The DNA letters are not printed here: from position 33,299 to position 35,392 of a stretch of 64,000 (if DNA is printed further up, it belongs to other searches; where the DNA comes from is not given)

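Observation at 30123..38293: CDP-deoxyhexose pathway coupled to two different carbon-branching enzymes (ALS/YerE-like ThDP enzyme and a PanB homolog)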

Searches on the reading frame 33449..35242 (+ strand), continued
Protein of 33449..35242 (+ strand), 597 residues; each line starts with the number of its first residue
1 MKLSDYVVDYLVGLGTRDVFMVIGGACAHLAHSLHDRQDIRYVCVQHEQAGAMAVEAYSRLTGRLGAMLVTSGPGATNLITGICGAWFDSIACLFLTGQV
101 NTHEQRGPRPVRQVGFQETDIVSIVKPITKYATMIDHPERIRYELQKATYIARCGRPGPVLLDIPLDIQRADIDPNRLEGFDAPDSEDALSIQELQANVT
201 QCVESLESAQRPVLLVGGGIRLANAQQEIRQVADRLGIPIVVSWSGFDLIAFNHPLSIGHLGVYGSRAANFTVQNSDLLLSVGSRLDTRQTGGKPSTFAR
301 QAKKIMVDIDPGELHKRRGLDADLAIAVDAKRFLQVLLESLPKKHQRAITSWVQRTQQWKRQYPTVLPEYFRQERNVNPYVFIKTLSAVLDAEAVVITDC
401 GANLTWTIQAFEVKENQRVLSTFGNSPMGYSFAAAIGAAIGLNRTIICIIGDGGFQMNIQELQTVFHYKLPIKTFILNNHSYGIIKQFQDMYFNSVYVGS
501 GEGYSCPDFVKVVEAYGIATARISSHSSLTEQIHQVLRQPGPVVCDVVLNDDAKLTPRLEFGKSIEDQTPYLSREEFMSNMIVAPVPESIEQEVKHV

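Call 71: find_encoding_contigs(protein=P0147, flank=6000, max_places=1)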
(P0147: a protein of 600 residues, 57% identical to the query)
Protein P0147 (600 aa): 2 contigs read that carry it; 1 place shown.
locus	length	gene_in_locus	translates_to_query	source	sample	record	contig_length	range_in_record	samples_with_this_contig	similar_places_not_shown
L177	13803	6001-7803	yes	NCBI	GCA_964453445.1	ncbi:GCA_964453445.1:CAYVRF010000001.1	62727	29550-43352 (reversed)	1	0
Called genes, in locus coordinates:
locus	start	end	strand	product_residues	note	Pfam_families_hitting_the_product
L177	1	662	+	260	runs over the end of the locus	PF00535:Glycos_transf_2, PF10111:Glyco_tranf_2_2, PF13641:Glyco_tranf_2_3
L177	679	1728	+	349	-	PF13439:Glyco_transf_4, PF13579:Glyco_trans_4_4 (weak), PF00534:Glycos_transf_1, PF13692:Glyco_trans_1_4, PF13524:Glyco_trans_1_2 (weak), PF20706:GT4-conflict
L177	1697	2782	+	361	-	PF20706:GT4-conflict, PF00534:Glycos_transf_1, PF13692:Glyco_trans_1_4, PF13524:Glyco_trans_1_2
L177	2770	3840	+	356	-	PF13439:Glyco_transf_4, PF13579:Glyco_trans_4_4, PF20706:GT4-conflict, PF00534:Glycos_transf_1, PF13692:Glyco_trans_1_4, PF13524:Glyco_trans_1_2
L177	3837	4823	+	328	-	PF00657:Lipase_GDSL, PF13472:Lipase_GDSL_2 (weak)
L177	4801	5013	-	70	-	-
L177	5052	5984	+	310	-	PF00535:Glycos_transf_2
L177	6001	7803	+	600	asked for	PF02776:TPP_enzyme_N, PF00205:TPP_enzyme_M, PF02775:TPP_enzyme_C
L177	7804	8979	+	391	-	PF00155:Aminotran_1_2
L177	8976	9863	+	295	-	PF01073:3Beta_HSD, PF01370:Epimerase, PF02719:Polysacc_synt_2, PF04321:RmlD_sub_bind (weak), PF07993:NAD_binding_4 (faint), PF16363:GDP_Man_Dehyd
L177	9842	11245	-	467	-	PF00300:His_Phos_1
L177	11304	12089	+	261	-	PF00483:NTP_transferase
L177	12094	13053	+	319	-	PF01073:3Beta_HSD, PF01370:Epimerase, PF02719:Polysacc_synt_2, PF04321:RmlD_sub_bind, PF05368:NmrA (weak), PF16363:GDP_Man_Dehyd, PF07993:NAD_binding_4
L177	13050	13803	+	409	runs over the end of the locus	PF01041:DegT_DnrJ_EryC1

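Call 72: find_encoding_contigs(protein=P0164, flank=6000, max_places=1)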
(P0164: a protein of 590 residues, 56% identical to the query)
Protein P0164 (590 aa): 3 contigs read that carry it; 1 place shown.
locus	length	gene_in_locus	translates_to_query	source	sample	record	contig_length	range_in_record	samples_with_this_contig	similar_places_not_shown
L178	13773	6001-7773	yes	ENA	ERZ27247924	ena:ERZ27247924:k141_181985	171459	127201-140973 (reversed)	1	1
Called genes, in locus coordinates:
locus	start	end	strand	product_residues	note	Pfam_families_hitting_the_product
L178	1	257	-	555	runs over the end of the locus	PF13231:PMT_2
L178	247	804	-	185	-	PF00583:Acetyltransf_1, PF13508:Acetyltransf_7, PF13673:Acetyltransf_10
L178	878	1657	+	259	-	PF00483:NTP_transferase, PF12804:NTP_transf_3 (weak)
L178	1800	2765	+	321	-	PF01370:Epimerase, PF02719:Polysacc_synt_2, PF04321:RmlD_sub_bind, PF05368:NmrA (faint), PF01073:3Beta_HSD, PF16363:GDP_Man_Dehyd, PF07993:NAD_binding_4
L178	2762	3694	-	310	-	PF00535:Glycos_transf_2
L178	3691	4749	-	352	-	PF05050:Methyltransf_21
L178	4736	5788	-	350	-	PF01073:3Beta_HSD, PF01370:Epimerase, PF07993:NAD_binding_4, PF16363:GDP_Man_Dehyd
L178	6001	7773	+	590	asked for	PF02776:TPP_enzyme_N, PF00205:TPP_enzyme_M, PF02775:TPP_enzyme_C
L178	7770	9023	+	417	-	PF01041:DegT_DnrJ_EryC1, PF01212:Beta_elim_lyase (weak)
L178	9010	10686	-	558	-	PF13231:PMT_2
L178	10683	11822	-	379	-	PF00155:Aminotran_1_2 (weak), PF01041:DegT_DnrJ_EryC1, PF01212:Beta_elim_lyase (weak)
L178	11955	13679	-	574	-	-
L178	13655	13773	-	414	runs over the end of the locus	PF13231:PMT_2 (weak)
